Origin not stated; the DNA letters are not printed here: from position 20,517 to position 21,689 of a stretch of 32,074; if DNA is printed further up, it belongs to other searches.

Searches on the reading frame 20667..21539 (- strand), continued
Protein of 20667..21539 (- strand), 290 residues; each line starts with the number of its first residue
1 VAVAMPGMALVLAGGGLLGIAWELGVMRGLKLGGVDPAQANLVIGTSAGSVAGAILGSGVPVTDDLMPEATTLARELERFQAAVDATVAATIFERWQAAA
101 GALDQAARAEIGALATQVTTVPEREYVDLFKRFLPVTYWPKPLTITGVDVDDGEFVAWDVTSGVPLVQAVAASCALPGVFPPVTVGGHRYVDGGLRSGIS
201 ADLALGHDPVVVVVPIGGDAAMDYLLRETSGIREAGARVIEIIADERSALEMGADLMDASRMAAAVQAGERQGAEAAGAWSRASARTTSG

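Call 28: find_related_loci(query=A3, collection=metagenome_contigs, flank=5000)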
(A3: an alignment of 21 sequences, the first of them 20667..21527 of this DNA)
Query A3 (286 aa) in metagenome_contigs; peptide patterns used: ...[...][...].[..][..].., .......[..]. (x = any residue, [..] = any of these).
600 stretches matched a pattern (row limit reached: there are more); 536 encode a relative of the query (tblastn E <= 1e-3); the best 80 are kept; 80 distinct loci.
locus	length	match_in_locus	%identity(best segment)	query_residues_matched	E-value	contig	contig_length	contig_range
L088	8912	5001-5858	97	1-286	1e-177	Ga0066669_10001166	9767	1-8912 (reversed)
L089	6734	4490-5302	67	15-285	1e-112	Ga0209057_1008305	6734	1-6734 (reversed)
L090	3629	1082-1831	46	1-256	4e-58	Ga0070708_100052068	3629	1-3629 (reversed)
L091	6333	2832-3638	45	5-273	4e-52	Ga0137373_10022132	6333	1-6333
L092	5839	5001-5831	44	5-281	1e-51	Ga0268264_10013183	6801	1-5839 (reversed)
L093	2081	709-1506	42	1-271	7e-52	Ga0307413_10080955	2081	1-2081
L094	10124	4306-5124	42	5-277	3e-51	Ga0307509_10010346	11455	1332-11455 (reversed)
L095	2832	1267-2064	44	5-269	5e-51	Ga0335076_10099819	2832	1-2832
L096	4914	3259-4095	40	5-279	7e-51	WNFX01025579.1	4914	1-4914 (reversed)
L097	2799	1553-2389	40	5-279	1e-50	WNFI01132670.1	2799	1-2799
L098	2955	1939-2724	43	5-268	4e-50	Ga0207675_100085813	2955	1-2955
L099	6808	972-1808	40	5-279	1e-49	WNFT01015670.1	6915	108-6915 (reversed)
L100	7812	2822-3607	42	5-268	7e-50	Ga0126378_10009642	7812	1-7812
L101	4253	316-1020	47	5-238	2e-49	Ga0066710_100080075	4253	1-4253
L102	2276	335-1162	45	2-271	2e-49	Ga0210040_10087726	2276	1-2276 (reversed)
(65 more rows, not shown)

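Call 65: predict_structure(alignment_id=A6)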
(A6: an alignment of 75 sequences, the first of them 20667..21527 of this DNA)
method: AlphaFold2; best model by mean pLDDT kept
length: 286 residues; sequences in the alignment: 75
mean_pLDDT: 94.8   pTM: 0.93
mean pLDDT of the five models: 94.8, 93.6, 93.6, 93.4, 92.4
residues with pLDDT >= 90: 254; 70-90: 30; 50-70: 2; < 50: 0
segments of 3 or more residues with pLDDT < 50: none
pLDDT, mean of each block of 10 residues (from residue 1): 91 95 97 97 97 91 89 92 95 90 98 96 97 95 98 98 98 98 96 95 97 91 96 97 96 94 98 92 77
secondary structure, 60 per line:
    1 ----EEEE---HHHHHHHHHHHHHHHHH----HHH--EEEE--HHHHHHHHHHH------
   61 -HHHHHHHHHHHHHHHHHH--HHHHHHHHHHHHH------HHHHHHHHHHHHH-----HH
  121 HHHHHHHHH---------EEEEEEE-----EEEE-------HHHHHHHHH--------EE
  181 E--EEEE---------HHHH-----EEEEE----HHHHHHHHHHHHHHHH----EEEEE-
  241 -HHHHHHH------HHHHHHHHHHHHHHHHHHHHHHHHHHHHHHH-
elements in order: E5-8 H12-28 E38-41 H44-54 H62-79 H82-94 H101-113 H119-129 E139-145 E151-154 H162-170 E179-181 E184-187 H197-200 E206-210 H215-230 E235-239 H242-248 H255-285

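Call 67: fold_search(model_id=the predicted structure, library=pdb)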
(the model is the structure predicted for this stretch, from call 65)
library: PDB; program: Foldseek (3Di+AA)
matches with E <= 10: 437; with E <= 0.001: 26
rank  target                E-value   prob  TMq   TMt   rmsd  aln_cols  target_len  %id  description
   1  5fya_A                4.6e-12  1.00  0.56  0.63   7.5       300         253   25  Cubic crystal of the native PlpD (released 2016-04-06)
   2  5fya_B                7.1e-12  1.00  0.58  0.64   7.0       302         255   24  Cubic crystal of the native PlpD (released 2016-04-06)
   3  5fqu_A                1.0e-10  1.00  0.54  0.61   7.7       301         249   23  Orthorhombic crystal structure of of PlpD (selenomethionine derivative) (released 2016-04-06)
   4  5fqu_B                2.0e-10  1.00  0.54  0.61   7.0       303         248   23  Orthorhombic crystal structure of of PlpD (selenomethionine derivative) (released 2016-04-06)
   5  9kh7_A                3.6e-08  1.00  0.54  0.52   7.5       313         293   14  cryo-EM structure of lipase/ligand complex (released 2025-11-12)
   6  8zr9_A                4.5e-08  1.00  0.63  0.54   6.0       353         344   15  Cryo-EM structure of AbCapV filemant bound with 3',3'-cGAMP (released 2025-11-19)
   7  9ion_C                5.3e-08  1.00  0.55  0.53   7.8       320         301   18  Cryo-EM structure of cUA bound CapE filament (released 2025-05-21)
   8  9iom                  5.9e-08  1.00  0.55  0.52   7.8       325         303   19  CapE apo form (released 2025-05-21)
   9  9ioq                  7.0e-08  1.00  0.56  0.52   7.7       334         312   18  Crystal structure of CapE bound cUA (released 2025-05-21)
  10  9ion_B                9.7e-08  1.00  0.62  0.60   6.2       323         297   18  Cryo-EM structure of cUA bound CapE filament (released 2025-05-21)
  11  9kej_A                1.0e-07  1.00  0.62  0.52   6.9       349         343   14  Cryo-EM structure of AbCapV S58A filament bound with 3'3'-cGAMP (released 2025-11-12)
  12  9jek_D                1.1e-07  1.00  0.58  0.50   7.9       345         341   14  Cryo-EM structure of AbCapV tetramer, intermediate form (released 2025-11-19)
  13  9kh6_A                1.1e-07  1.00  0.60  0.52   6.5       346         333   16  cryo-EM structure of lipase/ligand/substrate complex (released 2026-03-04)
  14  9jeh_A                2.0e-07  1.00  0.61  0.52   7.7       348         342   15  Cryo-EM structure of AbCapV dimer, apo form (released 2025-11-19)
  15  9ion_D                1.2e-06  1.00  0.59  0.56   7.4       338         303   18  Cryo-EM structure of cUA bound CapE filament (released 2025-05-21)
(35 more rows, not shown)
